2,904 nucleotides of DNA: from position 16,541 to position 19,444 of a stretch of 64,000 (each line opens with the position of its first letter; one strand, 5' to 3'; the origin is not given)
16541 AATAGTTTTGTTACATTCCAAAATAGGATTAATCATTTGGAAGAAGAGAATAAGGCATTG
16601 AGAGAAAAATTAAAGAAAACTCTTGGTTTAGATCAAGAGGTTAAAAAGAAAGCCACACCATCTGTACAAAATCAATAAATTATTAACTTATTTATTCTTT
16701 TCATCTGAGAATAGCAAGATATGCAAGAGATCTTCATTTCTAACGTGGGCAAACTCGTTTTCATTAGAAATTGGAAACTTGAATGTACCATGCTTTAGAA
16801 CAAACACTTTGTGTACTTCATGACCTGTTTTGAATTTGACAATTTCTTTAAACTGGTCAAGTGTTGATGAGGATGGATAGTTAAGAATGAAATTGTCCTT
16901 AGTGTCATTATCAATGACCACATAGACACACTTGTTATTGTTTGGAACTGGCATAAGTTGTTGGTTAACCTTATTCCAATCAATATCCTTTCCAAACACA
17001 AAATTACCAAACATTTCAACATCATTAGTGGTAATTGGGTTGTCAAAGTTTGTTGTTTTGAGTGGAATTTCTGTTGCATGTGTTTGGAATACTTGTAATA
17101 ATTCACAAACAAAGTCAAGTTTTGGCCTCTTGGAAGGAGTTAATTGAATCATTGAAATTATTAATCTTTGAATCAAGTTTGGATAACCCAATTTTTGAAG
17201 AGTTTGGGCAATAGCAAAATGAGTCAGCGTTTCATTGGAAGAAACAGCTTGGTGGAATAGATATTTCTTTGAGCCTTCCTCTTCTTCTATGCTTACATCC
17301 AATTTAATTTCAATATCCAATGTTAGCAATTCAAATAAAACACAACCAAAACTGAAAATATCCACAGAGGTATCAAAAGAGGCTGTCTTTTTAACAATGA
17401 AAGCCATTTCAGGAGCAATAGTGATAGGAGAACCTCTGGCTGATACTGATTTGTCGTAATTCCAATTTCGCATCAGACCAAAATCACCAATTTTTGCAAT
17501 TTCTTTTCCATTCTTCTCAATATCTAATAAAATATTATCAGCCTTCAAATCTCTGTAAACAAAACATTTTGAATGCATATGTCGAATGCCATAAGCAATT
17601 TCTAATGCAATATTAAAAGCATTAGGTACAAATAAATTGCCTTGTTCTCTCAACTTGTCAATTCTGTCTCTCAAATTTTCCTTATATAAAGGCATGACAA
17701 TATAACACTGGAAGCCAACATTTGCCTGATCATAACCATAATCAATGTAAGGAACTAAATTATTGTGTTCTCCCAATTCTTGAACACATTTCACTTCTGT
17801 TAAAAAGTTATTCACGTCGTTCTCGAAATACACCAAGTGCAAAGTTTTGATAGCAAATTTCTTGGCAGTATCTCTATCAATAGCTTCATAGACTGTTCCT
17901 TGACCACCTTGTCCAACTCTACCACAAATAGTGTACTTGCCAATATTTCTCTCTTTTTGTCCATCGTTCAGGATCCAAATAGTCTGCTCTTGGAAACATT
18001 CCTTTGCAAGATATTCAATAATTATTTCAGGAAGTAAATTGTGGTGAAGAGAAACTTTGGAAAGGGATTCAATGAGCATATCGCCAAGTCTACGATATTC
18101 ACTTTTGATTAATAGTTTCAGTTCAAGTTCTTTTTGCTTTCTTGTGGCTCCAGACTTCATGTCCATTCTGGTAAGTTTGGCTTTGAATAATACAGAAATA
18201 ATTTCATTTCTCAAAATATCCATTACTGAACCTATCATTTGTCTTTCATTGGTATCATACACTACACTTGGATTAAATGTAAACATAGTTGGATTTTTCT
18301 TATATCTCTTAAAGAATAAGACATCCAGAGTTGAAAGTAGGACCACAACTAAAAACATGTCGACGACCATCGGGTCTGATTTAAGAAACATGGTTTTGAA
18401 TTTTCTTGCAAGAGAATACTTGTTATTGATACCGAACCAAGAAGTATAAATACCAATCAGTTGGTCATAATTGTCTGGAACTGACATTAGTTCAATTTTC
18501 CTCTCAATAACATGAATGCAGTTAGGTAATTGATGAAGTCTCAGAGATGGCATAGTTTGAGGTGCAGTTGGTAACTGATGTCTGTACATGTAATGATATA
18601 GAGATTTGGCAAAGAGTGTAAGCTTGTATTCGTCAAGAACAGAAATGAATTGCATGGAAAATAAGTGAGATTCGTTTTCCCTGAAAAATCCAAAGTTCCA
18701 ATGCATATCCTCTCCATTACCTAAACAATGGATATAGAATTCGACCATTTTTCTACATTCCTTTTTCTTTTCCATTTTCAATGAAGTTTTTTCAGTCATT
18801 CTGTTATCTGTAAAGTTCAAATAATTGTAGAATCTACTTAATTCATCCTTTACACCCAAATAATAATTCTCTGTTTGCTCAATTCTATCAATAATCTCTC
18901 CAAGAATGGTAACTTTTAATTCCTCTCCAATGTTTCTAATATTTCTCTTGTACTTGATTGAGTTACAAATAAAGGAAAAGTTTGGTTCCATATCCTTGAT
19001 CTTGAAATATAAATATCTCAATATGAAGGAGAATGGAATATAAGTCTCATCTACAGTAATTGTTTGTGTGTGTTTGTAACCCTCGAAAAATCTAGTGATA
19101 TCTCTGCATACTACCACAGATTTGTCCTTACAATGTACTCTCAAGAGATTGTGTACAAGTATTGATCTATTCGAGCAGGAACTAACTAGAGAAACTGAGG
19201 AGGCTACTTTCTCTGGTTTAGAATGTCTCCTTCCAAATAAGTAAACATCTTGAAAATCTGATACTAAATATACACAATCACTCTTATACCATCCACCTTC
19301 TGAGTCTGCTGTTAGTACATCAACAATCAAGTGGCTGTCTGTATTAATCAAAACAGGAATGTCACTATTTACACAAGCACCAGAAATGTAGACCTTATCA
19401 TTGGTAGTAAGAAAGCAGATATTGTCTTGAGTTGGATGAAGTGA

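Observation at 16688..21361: RCC1 beta-propeller fused to a Ser/Thr kinase in a single 1557-aa intronless ORF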

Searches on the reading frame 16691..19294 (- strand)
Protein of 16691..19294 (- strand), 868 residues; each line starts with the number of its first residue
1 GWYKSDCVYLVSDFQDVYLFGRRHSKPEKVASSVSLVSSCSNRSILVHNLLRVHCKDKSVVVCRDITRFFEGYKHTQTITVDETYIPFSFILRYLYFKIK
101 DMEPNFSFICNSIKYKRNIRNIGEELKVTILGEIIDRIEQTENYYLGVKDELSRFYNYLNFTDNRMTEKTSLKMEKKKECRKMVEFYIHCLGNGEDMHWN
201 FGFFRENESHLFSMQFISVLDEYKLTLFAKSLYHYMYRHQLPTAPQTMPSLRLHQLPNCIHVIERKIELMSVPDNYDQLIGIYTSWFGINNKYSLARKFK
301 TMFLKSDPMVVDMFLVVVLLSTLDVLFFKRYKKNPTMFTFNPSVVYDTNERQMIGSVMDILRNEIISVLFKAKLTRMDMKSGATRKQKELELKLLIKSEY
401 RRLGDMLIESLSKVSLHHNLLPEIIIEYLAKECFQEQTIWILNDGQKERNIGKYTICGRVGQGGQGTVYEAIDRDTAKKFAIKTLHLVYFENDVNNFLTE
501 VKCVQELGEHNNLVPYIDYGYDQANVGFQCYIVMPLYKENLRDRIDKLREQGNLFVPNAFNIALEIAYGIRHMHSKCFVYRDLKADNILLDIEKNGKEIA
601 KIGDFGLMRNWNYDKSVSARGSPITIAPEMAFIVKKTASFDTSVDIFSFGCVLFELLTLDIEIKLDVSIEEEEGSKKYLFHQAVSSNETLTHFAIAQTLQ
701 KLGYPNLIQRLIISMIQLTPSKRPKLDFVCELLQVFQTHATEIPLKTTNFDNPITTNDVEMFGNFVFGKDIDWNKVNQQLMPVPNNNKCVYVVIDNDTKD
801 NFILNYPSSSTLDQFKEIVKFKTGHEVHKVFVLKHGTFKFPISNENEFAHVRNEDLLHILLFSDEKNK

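Call 9: find_homologous_proteins(query=window:16691-19294:-, max_evalue=0.00001)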
Query window:16691-19294:- (868 aa): 39 proteins with E <= 0.00001 among 5447 candidates.
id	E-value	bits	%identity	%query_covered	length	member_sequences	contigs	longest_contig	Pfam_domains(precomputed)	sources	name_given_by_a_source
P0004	2.8e-14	70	33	24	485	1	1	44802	PF07714.24,PF00069.32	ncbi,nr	ncbi:MAG: serine/threonine protein kinase [Kofleriaceae bacterium]|nr:serine/threonine protein kinas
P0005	3.6e-14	70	32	28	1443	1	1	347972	PF07714.24,PF00069.32,PF03109.23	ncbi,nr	ncbi:MAG: protein kinase [Planctomycetota bacterium]|nr:protein kinase [Planctomycetota bacterium]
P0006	4.5e-13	66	34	24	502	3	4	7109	PF07714.24,PF00069.32,PF03109.23,PF01636.30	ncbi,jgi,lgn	ncbi:MAG: serine/threonine-protein kinase [Anaerolineales bacterium]|jgi:serine/threonine protein ki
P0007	2.5e-10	57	27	24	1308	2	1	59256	PF14853.13,PF13414.13,PF08308.18,PF13428.13,PF13620.13,PF14559.13,PF07714.24,PF00069.32,PF13715.13,PF00515.35,PF13181.13,PF07719.24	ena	-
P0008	3.6e-10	57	31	26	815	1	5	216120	PF07714.24,PF00069.32,PF05226.17,PF03109.23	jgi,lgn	jgi:serine/threonine-protein kinase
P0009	6.3e-10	56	31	24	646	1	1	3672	PF07714.24,PF00069.32,PF13240.12,PF03109.23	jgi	jgi:serine/threonine-protein kinase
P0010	1.3e-9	55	31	24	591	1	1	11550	PF07714.24,PF00069.32,PF03109.23,PF01636.30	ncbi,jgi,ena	jgi:serine/threonine-protein kinase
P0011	1.5e-9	55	29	25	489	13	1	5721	PF07714.24,PF00069.32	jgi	-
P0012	1.9e-9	54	31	24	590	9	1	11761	PF07714.24,PF00069.32,PF03109.23,PF01636.30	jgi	-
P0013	4.1e-9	53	27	37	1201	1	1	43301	PF06293.21,PF07714.24,PF00069.32,PF03109.23,PF13401.13,PF13191.13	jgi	-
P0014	5.0e-9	53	25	25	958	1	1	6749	PF13176.13,PF24885.2,PF13428.13,PF13374.13,PF07714.24,PF00069.32,PF17874.8,PF00515.35,PF13424.13,PF14531.13,PF13181.13,PF07719.24,PF01636.30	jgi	jgi:serine/threonine protein kinase/tetratricopeptide (TPR) repeat protein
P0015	9.0e-9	52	31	27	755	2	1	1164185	PF07714.24,PF00069.32,PF08488.17,PF13947.12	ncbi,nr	ncbi:Wall-associated receptor kinase-like 22 [Hirschfeldia incana]|nr:Wall-associated receptor kinas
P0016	1.9e-8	51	29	24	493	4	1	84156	PF07714.24,PF00069.32,PF03109.23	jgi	-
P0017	2.8e-8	51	31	24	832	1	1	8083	PF07714.24,PF00069.32,PF03109.23,PF13424.13,PF13374.13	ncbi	-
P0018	3.2e-8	50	31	25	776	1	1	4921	PF07714.24,PF00069.32,PF03544.20,PF08308.18,PF13620.13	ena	-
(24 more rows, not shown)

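Call 63: predict_structure(alignment_id=A3)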
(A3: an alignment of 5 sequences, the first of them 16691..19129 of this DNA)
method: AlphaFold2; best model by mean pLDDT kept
length: 813 residues; sequences in the alignment: 5
mean_pLDDT: 47.0   pTM: 0.39
mean pLDDT of the five models: 47.0, 46.5, 44.8, 43.1, 38.1
residues with pLDDT >= 90: 2; 70-90: 152; 50-70: 132; < 50: 527
segments of 3 or more residues with pLDDT < 50: 1-120, 135-159, 164-166, 168-299, 314-334, 336-338, 340-342, 355-393, 408-410, 551-585, 614-618, 685-757, 759-813
pLDDT, mean of each block of 10 residues (from residue 1): 35 36 35 34 31 24 28 34 36 36 31 37 56 45 33 41 49 40 33 25 28 34 43 29 25 31 31 29 29 44 53 48 41 48 50 48 36 31 29 59 57 72 71 54 61 67 60 63 77 80 85 81 65 77 73 41 30 37 53 88 80 50 70 78 81 82 72 81 52 32 27 28 28 36 35 44 44 38 23 25 26 28
secondary structure, 60 per line:
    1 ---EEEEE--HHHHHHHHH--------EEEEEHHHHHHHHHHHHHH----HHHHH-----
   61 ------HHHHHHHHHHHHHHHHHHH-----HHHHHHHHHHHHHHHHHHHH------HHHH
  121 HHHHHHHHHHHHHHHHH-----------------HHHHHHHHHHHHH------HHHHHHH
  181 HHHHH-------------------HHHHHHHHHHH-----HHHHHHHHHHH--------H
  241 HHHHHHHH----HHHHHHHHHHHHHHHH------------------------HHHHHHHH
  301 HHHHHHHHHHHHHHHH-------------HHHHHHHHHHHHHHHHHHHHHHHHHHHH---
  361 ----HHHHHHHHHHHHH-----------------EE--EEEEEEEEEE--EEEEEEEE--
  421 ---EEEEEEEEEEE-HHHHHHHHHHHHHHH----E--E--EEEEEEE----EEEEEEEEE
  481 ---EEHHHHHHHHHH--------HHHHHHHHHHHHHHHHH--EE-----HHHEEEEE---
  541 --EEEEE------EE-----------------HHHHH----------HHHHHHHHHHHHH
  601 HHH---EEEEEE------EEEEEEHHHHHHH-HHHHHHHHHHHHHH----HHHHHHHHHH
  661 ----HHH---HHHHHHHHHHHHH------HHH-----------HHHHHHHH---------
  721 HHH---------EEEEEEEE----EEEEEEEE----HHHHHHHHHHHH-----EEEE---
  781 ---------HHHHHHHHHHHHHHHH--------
elements in order (helices of 4 or more, strands of 3 or more residues): E4-8 H11-19 E28-32 H33-46 H51-55 H67-85 H91-110 H117-137 H155-167 H174-185 H205-215 H221-231 H240-248 H253-268 H293-316 H330-357 H365-377 E399-408 E411-418 E424-434 H436-450 E461-467 E472-480 H486-495 H504-520 E533-537 E543-547 H573-577 H588-603 E607-612 E619-624 H625-631 H633-646 H651-660 H671-683 H704-711 E733-740 E745-752 H757-768 E774-777 H790-805
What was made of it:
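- The segment sits within a predicted helical region (call 63, low confidence).
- Tried and rejected: The model there has pLDDT <45 (call 63), so it remains a guess.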

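Call 67: fold_search(model_id=the predicted structure, library=pdb)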
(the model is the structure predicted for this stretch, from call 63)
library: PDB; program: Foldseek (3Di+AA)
matches with E <= 10: 2000; with E <= 0.001: 2000
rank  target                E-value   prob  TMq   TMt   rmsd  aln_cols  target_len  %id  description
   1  5he0_A                1.6e-12  1.00  0.21  0.26  31.5       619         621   16  Bovine GRK2 in complex with Gbetagamma subunits and CCG215022 (released 2016-05-11)
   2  3kxz                  4.1e-12  1.00  0.25  0.67   5.8       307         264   21  The complex crystal structure of LCK with a probe molecule w259 (released 2010-06-23)
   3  8ws0_B                4.3e-12  1.00  0.25  0.70   7.5       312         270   18  Crystal structure of human NEK7 S195D mutant (released 2025-04-16)
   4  6ol2                  4.3e-12  1.00  0.25  0.65   6.0       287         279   21  Crystallography of novel WNK1 and WNK3 inhibitors discovered from high-throughput-screening (released 2020-04-15)
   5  4rwj_B                4.6e-12  1.00  0.24  0.60   8.9       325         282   21  Crystal Structure of FGFR1 (C488A, C584S) in complex with AZD4547 (N-{3-[2-(3,5-DIMETHOXYPHENYL)ETHYL]-1H-PYRAZOL-5-YL (released 2015-04-22)
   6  8ws0_A                5.9e-12  1.00  0.25  0.70   5.8       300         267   19  Crystal structure of human NEK7 S195D mutant (released 2025-04-16)
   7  3b2t_A                6.2e-12  1.00  0.25  0.62   9.3       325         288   21  Structure of phosphotransferase (released 2008-02-26)
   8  3lcd                  6.6e-12  1.00  0.25  0.63  11.7       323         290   21  Inhibitor Bound to A DFG-In structure of the Kinase Domain of CSF-1R (released 2010-03-02)
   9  8ws1_B                8.0e-12  1.00  0.25  0.68   7.2       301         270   19  Crystal structure of human NEK7 D161N mutant (released 2025-04-16)
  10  9nfq_C                8.5e-12  1.00  0.26  0.69   6.5       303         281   19  Crystal structure of CRBN-DDB1 and MRT-3486 in complex with NEK7 (released 2025-07-09)
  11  7ll5                  8.9e-12  1.00  0.25  0.64   7.5       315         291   20  High-resolution crystal structure of human JAK2 kinase domain (JH1) bound to PN5-150. (released 2022-01-12)
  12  8jmz_B                8.9e-12  1.00  0.24  0.58   9.4       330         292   22  FGFR1 kinase domain with sulfatinib (released 2024-03-27)
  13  6s73_A                9.4e-12  1.00  0.25  0.69   7.2       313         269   18  Crystal structure of Nek7 SRS mutant bound to compound 51 (released 2020-06-10)
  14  4eqm_D                9.9e-12  1.00  0.25  0.69   6.1       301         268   25  Structural analysis of Staphylococcus aureus serine/threonine kinase PknB (released 2012-06-27)
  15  4mcv_A                1.0e-11  1.00  0.23  0.62   8.5       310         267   23  Star 12 bound to analog-sensitive Src kinase (released 2013-11-20)
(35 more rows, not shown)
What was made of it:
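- On Eukaryotic protein kinase superfamily (active ePK): Foldseek matches kinase structures with TM-scores of 0.6-0.72 relative to the target (call 67).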
